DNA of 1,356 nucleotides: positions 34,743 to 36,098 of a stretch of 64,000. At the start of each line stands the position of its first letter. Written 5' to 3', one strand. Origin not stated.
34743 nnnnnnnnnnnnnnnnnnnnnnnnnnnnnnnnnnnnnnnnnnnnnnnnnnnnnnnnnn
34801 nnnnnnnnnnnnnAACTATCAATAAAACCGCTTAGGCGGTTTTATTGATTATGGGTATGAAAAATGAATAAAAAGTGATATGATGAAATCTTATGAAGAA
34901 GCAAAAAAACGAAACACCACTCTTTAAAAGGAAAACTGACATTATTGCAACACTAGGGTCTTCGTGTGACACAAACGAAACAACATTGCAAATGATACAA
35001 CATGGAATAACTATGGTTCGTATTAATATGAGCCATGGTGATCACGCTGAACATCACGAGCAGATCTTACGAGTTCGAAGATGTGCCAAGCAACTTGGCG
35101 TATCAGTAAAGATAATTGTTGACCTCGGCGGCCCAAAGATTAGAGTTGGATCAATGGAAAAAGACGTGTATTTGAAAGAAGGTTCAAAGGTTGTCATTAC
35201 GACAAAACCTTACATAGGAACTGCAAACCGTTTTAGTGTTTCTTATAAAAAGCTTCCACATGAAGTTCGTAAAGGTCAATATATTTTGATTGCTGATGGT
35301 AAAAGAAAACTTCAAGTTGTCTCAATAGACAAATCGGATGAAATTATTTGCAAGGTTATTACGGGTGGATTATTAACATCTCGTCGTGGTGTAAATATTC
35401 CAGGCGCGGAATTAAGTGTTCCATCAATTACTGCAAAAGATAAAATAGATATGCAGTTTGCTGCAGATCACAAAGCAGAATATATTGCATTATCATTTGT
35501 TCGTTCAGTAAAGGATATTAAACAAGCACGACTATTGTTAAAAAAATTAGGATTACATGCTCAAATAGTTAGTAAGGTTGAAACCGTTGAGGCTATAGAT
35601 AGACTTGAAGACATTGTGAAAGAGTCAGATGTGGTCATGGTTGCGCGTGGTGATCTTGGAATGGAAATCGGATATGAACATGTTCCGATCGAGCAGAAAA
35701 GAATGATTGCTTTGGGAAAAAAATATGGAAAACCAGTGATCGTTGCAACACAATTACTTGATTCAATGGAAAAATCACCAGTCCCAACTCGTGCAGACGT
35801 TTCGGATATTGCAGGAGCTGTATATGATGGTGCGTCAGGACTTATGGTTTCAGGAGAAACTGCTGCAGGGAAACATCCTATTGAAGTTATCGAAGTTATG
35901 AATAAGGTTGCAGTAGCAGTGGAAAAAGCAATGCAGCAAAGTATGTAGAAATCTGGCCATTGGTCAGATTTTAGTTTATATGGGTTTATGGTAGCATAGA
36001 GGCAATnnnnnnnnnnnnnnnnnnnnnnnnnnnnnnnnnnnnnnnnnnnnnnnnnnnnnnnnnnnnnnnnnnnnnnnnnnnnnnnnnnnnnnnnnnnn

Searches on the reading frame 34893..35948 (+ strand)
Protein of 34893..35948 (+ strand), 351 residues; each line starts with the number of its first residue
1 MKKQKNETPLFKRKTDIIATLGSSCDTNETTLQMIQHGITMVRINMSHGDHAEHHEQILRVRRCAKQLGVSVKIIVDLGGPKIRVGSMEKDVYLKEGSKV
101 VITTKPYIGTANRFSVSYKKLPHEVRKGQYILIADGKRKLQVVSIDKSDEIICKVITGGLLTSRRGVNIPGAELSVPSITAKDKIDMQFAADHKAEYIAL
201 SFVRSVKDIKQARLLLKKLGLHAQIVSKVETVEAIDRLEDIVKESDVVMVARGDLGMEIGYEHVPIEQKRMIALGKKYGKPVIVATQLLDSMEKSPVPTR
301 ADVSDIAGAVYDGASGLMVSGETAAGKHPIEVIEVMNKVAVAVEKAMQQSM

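Call 3: search_protein_families(library=pfam, proteins=[window:34893-35948:+], max_evalue=0.01)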
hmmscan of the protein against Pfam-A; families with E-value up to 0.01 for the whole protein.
window:34893-35948:+ (351 aa): 1 family
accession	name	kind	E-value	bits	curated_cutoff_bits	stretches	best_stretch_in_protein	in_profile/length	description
PF00224.27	PK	-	1.2e-102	343.9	30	1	13-332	2-327/328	Pyruvate kinase, barrel domain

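Call 4: search_protein_families(library=ncbifam, proteins=[window:34893-35948:+], max_evalue=0.01)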
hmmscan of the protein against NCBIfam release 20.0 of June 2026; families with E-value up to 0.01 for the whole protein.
window:34893-35948:+ (351 aa): 8 families
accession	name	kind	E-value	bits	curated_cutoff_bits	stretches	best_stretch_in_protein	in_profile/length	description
TIGR01064.1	pyruv_kin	equivalog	3.3e-125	418.3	306.4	1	13-349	1-340/476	pyruvate kinase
NF004491.0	PRK05826.1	subfamily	1.6e-122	409.4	432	1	12-348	4-342/477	pyruvate kinase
NF004978.0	PRK06354.1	subfamily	1.6e-117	393.4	462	1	11-349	6-347/590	pyruvate kinase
NF004886.0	PRK06247.1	subfamily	8.2e-110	367.7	623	1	12-348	4-337/476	pyruvate kinase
NF006664.0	PRK09206.1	equivalog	2.1e-89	300.2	686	1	13-349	2-341/470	pyruvate kinase PykF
NF005234.0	PRK06739.1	equivalog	6.6e-86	288.4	564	1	16-346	4-331/352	pyruvate kinase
NF011314.0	PRK14725.1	equivalog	8.6e-53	179.6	642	2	92-346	333-596/614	pyruvate kinase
NF038242.1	RipC_Ccl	equivalog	0.0012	18.4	375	1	188-246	79-137/268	itaconate degradation C-C-lyase RipC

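Call 82: search_protein_families(library=padloc, proteins=[window:34893-35948:+], max_evalue=0.01)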
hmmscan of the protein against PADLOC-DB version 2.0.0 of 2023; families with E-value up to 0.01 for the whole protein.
window:34893-35948:+ (351 aa): 0 families
